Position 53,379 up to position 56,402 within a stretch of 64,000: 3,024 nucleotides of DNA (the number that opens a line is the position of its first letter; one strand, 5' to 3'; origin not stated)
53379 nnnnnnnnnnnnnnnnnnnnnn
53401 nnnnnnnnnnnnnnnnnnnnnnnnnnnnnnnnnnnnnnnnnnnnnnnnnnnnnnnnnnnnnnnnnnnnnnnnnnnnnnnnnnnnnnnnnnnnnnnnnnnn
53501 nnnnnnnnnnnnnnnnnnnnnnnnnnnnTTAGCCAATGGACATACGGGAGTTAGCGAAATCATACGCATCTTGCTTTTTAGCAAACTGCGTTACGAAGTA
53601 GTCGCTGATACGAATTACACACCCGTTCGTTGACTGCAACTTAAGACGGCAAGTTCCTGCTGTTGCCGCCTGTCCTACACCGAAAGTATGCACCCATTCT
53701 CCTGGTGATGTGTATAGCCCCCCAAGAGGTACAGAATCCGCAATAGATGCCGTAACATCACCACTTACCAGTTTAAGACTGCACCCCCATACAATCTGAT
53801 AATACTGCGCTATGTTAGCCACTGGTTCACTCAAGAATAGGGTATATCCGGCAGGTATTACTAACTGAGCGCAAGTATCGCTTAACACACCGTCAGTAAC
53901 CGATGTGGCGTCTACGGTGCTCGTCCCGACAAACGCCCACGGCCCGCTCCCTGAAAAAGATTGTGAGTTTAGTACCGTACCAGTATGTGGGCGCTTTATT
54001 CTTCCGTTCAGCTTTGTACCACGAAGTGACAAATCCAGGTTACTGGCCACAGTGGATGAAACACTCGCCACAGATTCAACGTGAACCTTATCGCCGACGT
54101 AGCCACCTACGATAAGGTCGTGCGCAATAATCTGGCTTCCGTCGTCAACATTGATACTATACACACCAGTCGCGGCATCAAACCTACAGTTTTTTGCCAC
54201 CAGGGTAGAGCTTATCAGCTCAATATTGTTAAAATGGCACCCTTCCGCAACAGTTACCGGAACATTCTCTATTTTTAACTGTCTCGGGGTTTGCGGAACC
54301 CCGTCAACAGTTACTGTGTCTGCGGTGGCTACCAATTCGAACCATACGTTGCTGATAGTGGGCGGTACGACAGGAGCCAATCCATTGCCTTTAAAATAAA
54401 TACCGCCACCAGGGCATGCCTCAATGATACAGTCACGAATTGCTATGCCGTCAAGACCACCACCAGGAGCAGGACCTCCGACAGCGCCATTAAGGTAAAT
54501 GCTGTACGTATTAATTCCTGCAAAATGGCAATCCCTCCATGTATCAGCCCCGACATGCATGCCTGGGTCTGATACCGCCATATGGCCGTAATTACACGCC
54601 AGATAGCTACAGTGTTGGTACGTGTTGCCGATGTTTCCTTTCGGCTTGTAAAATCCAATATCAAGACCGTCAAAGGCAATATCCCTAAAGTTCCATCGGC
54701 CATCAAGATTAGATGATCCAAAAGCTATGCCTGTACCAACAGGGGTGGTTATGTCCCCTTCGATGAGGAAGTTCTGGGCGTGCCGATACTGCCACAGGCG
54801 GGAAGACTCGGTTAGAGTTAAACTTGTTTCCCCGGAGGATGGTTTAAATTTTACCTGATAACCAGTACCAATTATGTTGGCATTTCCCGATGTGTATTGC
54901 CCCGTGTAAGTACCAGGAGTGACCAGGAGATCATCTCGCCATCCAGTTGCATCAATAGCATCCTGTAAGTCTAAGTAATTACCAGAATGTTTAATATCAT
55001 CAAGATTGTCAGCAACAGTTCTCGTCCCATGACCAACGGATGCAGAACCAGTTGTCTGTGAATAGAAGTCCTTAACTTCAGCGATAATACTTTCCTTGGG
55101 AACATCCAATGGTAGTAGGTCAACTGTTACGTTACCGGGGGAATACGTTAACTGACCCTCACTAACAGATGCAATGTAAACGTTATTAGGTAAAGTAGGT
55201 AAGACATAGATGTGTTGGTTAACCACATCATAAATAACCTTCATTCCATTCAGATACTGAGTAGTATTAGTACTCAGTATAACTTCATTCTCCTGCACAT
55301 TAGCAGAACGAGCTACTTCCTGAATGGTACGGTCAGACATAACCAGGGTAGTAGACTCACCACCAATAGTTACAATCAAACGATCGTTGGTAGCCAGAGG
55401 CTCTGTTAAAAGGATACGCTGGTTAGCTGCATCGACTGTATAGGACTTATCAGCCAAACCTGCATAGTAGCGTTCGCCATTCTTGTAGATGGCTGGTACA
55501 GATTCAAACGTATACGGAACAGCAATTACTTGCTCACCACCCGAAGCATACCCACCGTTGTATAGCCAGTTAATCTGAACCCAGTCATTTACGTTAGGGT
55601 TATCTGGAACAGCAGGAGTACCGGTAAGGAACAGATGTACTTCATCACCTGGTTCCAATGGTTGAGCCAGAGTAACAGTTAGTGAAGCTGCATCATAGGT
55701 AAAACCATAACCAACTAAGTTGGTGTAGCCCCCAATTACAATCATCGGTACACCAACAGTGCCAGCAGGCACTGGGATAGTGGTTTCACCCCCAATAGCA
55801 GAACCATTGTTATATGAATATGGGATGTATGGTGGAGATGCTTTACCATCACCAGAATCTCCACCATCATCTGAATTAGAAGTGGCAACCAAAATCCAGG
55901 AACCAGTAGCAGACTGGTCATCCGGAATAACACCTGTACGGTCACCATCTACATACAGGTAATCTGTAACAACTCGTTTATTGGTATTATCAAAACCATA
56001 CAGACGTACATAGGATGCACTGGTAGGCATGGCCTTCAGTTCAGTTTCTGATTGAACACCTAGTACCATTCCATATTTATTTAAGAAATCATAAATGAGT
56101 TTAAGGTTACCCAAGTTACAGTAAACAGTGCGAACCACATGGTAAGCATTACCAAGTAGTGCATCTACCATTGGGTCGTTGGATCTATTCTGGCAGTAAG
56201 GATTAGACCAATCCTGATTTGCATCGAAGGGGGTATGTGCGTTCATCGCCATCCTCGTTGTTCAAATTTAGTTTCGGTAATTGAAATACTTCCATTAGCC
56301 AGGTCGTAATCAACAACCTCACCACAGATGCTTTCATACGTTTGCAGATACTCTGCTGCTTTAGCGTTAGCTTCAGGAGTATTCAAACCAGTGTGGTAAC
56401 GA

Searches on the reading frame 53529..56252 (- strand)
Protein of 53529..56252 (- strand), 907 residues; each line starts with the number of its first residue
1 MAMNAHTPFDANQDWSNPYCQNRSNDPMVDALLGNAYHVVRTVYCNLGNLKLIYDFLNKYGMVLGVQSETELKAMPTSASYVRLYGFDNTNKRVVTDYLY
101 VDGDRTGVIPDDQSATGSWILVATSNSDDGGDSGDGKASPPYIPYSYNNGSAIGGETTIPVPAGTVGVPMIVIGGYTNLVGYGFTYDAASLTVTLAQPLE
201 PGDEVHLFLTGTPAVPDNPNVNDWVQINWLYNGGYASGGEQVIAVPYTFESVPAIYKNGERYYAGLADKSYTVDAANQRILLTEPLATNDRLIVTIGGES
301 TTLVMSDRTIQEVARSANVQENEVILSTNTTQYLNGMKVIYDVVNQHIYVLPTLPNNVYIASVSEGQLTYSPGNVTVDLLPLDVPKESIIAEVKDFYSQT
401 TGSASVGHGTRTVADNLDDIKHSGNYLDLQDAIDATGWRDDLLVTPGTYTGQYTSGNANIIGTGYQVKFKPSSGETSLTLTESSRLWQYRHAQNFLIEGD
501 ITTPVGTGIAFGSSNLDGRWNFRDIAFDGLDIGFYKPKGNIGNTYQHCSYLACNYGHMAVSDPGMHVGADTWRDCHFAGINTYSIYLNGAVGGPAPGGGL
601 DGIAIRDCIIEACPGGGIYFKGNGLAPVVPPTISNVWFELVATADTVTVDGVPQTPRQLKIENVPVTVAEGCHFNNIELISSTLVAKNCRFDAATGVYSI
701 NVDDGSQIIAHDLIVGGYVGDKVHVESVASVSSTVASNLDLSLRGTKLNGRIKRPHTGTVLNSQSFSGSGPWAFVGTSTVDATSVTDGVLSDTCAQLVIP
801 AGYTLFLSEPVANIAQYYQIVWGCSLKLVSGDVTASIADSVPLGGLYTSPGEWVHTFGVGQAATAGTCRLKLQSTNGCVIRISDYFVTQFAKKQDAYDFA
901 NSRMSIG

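Call 31: search_protein_families(library=pfam, proteins=[window:53529-56252:-], max_evalue=0.01)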
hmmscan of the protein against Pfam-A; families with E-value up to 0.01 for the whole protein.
window:53529-56252:- (907 aa): 1 family
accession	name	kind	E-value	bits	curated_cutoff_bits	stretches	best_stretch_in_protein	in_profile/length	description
PF13229.12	Beta_helix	-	0.00041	20.4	25.9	1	572-723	13-144/158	Right handed beta helix region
